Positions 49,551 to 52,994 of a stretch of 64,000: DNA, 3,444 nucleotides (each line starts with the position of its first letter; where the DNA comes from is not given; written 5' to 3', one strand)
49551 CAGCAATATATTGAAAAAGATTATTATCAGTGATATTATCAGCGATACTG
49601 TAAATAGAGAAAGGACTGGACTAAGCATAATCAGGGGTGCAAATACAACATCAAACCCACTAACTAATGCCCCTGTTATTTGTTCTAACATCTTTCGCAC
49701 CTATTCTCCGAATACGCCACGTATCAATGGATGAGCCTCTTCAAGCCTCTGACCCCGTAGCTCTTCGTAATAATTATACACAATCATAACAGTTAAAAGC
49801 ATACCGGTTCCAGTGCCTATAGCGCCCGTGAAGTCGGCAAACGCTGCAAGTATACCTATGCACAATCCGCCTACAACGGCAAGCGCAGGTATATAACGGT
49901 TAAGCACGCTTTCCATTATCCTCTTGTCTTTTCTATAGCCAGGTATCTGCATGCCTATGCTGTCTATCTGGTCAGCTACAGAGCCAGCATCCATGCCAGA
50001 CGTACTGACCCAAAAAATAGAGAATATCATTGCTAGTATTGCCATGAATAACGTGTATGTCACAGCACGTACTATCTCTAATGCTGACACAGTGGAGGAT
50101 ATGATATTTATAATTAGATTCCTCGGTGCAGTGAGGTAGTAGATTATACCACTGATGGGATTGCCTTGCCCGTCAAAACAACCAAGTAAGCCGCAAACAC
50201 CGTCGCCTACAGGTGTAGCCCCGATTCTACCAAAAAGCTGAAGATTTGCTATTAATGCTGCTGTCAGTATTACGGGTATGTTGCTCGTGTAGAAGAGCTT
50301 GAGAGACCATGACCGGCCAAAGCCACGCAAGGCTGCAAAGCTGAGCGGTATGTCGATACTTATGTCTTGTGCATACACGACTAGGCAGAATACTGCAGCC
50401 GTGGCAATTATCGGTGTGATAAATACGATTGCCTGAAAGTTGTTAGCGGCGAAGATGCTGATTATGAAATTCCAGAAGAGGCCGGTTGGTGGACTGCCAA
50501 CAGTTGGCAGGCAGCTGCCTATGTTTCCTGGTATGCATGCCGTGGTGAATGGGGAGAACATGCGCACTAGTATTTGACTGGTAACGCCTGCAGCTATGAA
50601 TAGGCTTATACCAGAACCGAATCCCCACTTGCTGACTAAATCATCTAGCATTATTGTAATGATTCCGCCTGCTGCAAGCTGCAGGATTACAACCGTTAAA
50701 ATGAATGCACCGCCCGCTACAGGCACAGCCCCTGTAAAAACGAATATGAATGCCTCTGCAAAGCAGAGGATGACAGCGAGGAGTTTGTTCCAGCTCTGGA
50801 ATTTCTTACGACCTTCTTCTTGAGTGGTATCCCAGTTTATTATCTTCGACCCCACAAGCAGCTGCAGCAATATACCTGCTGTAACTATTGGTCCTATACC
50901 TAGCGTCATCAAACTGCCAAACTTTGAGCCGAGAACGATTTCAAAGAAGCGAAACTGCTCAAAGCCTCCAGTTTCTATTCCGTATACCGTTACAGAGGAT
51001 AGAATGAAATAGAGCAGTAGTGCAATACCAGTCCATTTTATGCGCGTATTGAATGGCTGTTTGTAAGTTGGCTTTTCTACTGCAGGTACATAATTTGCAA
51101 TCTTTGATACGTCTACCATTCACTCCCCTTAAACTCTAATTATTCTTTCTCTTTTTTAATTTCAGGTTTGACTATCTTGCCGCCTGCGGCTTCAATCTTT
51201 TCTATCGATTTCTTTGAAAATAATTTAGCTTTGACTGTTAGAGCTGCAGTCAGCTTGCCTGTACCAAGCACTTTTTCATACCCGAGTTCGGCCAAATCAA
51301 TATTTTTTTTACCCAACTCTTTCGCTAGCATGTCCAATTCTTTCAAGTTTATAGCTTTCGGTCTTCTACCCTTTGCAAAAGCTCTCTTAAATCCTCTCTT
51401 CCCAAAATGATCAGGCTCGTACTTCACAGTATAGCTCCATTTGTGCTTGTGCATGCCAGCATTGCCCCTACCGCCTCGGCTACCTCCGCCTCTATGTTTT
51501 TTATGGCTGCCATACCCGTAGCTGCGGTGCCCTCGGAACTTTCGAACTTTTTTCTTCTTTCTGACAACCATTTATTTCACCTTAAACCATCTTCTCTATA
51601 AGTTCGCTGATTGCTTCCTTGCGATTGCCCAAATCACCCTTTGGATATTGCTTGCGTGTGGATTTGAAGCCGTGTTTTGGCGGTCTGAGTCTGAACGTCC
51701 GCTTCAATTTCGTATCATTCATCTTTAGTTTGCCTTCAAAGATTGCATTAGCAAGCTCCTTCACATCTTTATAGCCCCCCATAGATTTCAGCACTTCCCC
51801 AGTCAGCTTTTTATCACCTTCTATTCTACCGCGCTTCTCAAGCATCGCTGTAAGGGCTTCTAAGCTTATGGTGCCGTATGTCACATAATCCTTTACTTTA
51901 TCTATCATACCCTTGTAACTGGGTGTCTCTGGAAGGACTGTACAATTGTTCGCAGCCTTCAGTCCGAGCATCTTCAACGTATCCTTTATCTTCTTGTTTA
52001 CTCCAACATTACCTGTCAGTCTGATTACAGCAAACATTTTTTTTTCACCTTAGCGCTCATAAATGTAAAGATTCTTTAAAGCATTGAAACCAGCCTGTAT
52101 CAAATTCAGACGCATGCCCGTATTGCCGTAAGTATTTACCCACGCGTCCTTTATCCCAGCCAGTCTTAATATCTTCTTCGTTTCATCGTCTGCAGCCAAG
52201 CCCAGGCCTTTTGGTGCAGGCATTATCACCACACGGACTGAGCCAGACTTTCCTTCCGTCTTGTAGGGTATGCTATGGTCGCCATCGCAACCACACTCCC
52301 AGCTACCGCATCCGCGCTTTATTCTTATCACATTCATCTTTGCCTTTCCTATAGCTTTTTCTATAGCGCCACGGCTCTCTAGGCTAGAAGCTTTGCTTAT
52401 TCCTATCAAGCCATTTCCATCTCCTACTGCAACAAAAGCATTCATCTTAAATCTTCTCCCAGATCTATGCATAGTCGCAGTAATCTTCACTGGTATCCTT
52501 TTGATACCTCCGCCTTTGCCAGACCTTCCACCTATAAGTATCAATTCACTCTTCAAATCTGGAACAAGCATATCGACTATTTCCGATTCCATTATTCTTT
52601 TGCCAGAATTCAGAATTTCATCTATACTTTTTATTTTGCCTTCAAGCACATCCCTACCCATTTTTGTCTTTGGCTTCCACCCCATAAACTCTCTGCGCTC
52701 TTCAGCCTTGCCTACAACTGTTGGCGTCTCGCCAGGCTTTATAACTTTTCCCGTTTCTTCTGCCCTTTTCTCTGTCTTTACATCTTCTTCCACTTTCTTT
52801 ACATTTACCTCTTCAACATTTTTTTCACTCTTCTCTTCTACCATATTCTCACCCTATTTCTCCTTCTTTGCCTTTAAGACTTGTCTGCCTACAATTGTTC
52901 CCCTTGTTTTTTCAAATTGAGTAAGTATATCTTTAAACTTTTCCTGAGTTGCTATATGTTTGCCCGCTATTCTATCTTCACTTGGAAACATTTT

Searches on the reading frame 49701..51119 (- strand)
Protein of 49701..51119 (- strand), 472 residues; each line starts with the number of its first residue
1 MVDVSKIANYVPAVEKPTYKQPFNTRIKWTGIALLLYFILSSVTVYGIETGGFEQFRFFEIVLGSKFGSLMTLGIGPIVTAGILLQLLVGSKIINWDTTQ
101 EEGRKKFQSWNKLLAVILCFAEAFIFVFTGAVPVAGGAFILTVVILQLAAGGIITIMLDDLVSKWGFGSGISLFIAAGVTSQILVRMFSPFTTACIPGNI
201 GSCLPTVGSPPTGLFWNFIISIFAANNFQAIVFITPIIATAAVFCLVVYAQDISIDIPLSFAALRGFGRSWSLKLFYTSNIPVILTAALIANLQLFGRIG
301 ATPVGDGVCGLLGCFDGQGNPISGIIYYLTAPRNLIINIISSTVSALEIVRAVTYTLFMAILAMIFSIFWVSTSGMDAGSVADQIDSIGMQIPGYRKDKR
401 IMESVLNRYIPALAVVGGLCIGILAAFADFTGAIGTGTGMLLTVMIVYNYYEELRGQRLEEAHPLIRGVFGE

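Call 45: search_protein_families(library=pfam, proteins=[window:49701-51119:-], max_evalue=0.0001)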
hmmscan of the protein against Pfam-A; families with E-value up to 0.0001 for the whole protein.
window:49701-51119:- (472 aa): 2 families
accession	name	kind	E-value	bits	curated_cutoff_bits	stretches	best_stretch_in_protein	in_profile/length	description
PF00344.25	SecY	-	4.7e-67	227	32.2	1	69-451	1-306/306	SecY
PF10559.14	Plug_translocon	-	1.1e-05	25.5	22.1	1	35-68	1-35/35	Plug domain of Sec61p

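Call 46: find_homologous_proteins(query=window:49701-51119:-, max_evalue=1e-30)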
Query window:49701-51119:- (472 aa): 7800 proteins with E <= 1e-30 among 8000 candidates; the best 120 are listed.
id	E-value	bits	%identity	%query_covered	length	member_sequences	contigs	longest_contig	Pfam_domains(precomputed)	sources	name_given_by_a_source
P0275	0.0e+0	1027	100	100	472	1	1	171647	PF10559.15,PF00344.26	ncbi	-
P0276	7.1e-275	930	88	100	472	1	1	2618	PF00344.26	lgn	-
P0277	1.3e-270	916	87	100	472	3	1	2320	PF00344.26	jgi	jgi:preprotein translocase subunit SecY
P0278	1.1e-250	851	81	100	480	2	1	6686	PF00344.26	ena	-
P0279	7.7e-248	841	78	100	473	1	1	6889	PF00344.26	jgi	jgi:preprotein translocase subunit SecY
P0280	5.3e-240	815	77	100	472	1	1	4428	PF10559.15,PF00344.26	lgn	-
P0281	5.1e-229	779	73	99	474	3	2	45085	PF00344.26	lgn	-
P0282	2.5e-228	777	73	100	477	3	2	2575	PF00344.26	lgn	-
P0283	3.1e-227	773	73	100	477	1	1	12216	PF00344.26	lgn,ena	-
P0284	3.5e-227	773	73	100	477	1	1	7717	PF00344.26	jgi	jgi:preprotein translocase subunit SecY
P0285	9.1e-227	772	74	100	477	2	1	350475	PF00344.26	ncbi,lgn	-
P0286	1.7e-223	761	71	100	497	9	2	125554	PF00344.26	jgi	jgi:preprotein translocase subunit SecY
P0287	3.4e-223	760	71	100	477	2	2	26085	PF00344.26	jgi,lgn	-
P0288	4.5e-222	756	70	100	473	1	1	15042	PF00344.26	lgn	-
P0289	1.8e-221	754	73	98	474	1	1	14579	PF00344.26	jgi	-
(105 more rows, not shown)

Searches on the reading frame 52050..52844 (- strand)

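Call 45: search_protein_families(library=pfam, proteins=[window:52050-52844:-], max_evalue=0.0001)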
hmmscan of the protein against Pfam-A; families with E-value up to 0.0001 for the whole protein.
window:52050-52844:- (264 aa): 2 families
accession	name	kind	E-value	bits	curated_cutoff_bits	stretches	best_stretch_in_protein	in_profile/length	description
PF03719.21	Ribosomal_S5_C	-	1.2e-17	63.5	21.5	1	198-263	1-65/71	Ribosomal protein S5, C-terminal domain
PF00333.26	Ribosomal_S5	-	1.4e-15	57.5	27.1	1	117-176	6-65/65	Ribosomal protein S5, N-terminal domain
